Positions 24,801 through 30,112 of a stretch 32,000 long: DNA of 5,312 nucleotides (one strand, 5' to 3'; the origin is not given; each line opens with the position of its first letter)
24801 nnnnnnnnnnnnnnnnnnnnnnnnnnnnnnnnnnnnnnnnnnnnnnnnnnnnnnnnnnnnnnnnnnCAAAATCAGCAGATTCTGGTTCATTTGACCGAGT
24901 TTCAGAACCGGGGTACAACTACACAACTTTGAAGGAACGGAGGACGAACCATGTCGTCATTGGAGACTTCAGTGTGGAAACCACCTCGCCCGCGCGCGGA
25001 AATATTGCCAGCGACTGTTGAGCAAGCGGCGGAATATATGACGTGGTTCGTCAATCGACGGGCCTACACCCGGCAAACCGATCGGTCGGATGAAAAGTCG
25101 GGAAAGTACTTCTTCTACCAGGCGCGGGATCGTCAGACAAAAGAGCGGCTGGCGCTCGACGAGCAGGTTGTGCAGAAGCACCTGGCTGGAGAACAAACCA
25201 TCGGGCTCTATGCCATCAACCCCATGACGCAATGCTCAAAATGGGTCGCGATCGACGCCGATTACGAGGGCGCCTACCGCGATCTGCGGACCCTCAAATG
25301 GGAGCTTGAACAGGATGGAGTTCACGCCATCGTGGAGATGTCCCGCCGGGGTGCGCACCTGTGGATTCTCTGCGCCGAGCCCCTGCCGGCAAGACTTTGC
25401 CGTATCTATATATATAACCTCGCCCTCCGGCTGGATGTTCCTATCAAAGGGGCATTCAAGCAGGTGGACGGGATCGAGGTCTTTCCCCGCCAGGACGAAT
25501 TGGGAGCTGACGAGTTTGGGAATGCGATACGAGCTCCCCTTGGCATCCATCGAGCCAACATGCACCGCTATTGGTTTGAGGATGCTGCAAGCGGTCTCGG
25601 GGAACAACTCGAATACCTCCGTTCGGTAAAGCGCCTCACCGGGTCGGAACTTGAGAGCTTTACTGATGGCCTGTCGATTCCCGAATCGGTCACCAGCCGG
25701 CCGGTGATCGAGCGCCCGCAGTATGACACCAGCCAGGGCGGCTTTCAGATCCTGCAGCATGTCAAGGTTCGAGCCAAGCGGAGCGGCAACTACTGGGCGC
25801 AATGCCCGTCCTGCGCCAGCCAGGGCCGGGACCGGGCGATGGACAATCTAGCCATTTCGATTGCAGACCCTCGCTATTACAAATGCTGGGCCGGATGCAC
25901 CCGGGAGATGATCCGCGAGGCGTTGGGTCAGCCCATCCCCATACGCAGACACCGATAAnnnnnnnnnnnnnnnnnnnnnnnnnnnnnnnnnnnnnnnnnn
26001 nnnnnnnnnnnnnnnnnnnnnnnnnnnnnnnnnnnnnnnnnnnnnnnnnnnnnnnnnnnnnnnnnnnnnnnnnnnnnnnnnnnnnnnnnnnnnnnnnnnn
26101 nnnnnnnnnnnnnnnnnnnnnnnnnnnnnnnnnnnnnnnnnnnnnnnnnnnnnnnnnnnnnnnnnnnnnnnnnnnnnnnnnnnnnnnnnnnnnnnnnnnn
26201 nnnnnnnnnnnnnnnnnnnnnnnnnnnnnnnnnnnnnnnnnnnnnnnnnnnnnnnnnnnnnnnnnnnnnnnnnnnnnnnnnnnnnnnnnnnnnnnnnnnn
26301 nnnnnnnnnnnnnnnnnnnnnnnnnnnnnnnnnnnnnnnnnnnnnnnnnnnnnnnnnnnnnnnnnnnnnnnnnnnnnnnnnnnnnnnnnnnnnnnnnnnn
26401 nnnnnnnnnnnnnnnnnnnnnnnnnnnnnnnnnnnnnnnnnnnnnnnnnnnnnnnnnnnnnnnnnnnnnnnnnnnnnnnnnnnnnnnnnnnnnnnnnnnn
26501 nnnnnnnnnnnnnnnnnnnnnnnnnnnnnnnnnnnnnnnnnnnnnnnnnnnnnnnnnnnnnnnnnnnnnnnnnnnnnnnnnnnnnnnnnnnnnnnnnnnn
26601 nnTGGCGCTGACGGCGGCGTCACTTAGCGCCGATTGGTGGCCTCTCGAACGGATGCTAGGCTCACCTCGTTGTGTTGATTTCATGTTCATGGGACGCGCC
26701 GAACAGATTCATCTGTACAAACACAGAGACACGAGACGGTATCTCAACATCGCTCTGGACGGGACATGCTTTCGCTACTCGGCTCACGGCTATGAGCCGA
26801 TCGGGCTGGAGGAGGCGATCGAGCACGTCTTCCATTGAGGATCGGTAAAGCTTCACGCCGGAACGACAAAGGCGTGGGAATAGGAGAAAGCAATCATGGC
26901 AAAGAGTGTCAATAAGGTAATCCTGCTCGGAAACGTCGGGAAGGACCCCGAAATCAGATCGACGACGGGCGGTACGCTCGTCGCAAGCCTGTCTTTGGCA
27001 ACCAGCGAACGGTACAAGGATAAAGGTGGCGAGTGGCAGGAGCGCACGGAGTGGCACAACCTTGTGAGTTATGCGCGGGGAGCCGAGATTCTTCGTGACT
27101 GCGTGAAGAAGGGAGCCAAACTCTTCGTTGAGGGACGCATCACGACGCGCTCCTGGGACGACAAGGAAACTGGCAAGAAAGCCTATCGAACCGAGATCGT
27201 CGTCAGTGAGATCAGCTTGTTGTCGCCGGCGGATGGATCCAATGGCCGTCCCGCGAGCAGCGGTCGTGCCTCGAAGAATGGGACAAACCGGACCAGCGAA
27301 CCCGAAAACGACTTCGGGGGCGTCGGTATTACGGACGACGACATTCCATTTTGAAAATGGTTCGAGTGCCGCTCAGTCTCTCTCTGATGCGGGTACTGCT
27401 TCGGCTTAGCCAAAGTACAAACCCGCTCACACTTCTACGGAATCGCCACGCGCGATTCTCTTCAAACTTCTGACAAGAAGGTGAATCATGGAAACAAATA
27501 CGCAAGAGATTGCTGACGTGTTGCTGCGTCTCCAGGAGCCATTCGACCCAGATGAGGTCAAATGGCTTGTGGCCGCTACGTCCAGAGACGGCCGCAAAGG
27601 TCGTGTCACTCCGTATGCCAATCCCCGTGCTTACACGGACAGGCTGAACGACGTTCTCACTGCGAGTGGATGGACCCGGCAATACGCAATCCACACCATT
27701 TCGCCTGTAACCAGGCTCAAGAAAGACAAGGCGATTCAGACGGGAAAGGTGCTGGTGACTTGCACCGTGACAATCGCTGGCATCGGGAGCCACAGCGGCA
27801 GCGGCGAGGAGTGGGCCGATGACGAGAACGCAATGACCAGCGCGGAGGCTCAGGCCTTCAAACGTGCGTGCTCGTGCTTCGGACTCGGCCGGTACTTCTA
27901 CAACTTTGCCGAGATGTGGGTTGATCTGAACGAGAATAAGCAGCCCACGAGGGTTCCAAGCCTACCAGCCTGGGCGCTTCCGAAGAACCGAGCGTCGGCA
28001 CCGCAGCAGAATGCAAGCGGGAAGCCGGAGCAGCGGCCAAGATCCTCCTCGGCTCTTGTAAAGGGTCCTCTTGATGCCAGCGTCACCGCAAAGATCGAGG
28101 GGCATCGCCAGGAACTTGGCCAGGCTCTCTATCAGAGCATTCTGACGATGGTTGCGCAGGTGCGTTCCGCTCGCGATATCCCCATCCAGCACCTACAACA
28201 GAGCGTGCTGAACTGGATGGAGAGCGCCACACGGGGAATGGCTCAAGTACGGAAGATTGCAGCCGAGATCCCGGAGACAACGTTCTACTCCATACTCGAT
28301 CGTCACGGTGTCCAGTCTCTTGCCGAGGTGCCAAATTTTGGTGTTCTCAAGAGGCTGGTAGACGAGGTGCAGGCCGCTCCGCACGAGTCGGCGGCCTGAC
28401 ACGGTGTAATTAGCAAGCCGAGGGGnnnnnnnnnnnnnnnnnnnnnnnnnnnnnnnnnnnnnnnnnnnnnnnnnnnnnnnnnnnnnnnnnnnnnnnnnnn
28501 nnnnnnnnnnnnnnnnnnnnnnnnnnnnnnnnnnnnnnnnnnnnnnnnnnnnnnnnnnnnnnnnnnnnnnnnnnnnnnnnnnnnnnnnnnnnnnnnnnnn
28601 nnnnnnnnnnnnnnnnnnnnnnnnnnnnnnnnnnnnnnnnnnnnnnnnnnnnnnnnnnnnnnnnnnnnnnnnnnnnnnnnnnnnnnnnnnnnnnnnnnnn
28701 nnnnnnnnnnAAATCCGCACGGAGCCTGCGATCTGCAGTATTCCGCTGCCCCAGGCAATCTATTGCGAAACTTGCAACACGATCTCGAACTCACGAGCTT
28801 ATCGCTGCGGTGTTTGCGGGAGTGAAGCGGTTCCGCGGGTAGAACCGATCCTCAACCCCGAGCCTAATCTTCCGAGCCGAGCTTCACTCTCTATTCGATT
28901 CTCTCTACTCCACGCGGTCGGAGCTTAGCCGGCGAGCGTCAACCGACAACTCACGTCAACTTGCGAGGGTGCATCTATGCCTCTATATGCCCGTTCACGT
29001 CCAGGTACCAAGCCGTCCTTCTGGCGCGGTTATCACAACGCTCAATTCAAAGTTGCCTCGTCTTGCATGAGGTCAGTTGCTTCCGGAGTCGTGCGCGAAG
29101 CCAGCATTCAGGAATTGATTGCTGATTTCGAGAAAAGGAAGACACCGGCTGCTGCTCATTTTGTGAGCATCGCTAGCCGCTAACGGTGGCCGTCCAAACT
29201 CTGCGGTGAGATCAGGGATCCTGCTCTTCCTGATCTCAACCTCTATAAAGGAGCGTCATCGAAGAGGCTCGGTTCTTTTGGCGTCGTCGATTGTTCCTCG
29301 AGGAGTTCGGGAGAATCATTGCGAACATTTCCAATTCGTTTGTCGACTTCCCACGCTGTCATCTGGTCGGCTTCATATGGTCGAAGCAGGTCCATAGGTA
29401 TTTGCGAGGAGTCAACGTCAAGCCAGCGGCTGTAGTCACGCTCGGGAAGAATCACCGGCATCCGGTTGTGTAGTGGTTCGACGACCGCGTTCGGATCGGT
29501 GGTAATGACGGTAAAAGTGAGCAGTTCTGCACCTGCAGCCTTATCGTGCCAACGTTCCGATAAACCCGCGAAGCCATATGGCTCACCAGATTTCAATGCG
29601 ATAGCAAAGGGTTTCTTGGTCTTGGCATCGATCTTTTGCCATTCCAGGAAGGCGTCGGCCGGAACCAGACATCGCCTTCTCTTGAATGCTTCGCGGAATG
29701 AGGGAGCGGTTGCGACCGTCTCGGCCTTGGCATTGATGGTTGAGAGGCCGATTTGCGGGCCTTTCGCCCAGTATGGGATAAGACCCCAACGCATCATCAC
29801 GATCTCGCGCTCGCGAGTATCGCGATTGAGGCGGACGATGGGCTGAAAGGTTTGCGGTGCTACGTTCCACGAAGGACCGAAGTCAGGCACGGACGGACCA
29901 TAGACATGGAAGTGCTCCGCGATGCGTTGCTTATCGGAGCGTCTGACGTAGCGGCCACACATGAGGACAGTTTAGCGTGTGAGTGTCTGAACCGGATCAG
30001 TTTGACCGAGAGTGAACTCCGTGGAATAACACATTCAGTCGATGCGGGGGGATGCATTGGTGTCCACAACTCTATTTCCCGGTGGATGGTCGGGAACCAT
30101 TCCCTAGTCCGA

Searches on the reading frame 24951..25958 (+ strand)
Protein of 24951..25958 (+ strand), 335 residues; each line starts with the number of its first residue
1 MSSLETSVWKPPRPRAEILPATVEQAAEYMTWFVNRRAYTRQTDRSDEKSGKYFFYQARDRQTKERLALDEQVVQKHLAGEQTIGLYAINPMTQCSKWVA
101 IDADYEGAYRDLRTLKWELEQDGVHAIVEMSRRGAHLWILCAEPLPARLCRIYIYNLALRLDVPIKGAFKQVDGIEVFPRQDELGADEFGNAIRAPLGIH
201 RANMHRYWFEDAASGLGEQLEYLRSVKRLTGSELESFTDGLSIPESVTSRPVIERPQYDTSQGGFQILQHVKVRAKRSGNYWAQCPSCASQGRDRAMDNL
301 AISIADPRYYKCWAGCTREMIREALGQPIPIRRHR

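Call 85: search_protein_families(library=pfam, proteins=[window:24951-25958:+], max_evalue=0.001)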
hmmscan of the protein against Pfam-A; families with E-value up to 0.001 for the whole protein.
window:24951-25958:+ (335 aa): 1 family
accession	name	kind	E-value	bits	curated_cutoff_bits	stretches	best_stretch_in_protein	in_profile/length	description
PF22548.2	AEP-TOTE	-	2.3e-27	96.5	27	1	56-236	48-229/230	TOTE conflict system, Archaeo-Eukaryotic Primase domain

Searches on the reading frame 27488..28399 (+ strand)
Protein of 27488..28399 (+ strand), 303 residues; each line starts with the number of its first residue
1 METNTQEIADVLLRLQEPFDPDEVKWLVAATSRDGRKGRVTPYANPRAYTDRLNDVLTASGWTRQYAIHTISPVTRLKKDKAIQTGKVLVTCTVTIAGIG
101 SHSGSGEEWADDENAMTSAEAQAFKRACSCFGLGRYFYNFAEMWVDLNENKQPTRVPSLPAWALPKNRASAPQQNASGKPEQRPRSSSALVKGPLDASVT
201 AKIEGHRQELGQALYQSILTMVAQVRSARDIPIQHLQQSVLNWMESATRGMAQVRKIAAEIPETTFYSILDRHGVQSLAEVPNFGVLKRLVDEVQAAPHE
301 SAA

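Call 85: search_protein_families(library=pfam, proteins=[window:27488-28399:+], max_evalue=0.001)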
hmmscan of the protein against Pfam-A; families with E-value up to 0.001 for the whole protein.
window:27488-28399:+ (303 aa): 1 family
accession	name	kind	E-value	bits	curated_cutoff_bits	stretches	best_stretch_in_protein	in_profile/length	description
PF04098.21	Rad52_Rad22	-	5e-10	40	20.3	1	8-153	2-150/153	Rad52/22 family double-strand break repair protein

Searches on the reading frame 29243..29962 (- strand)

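Call 85: search_protein_families(library=pfam, proteins=[window:29243-29962:-], max_evalue=0.001)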
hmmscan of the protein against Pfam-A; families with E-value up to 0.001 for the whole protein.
window:29243-29962:- (239 aa): 1 family
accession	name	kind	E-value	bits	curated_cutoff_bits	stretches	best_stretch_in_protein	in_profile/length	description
PF02586.19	SRAP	-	1.2e-68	231.3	27.1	1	1-213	1-214/214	SOS response associated peptidase (SRAP)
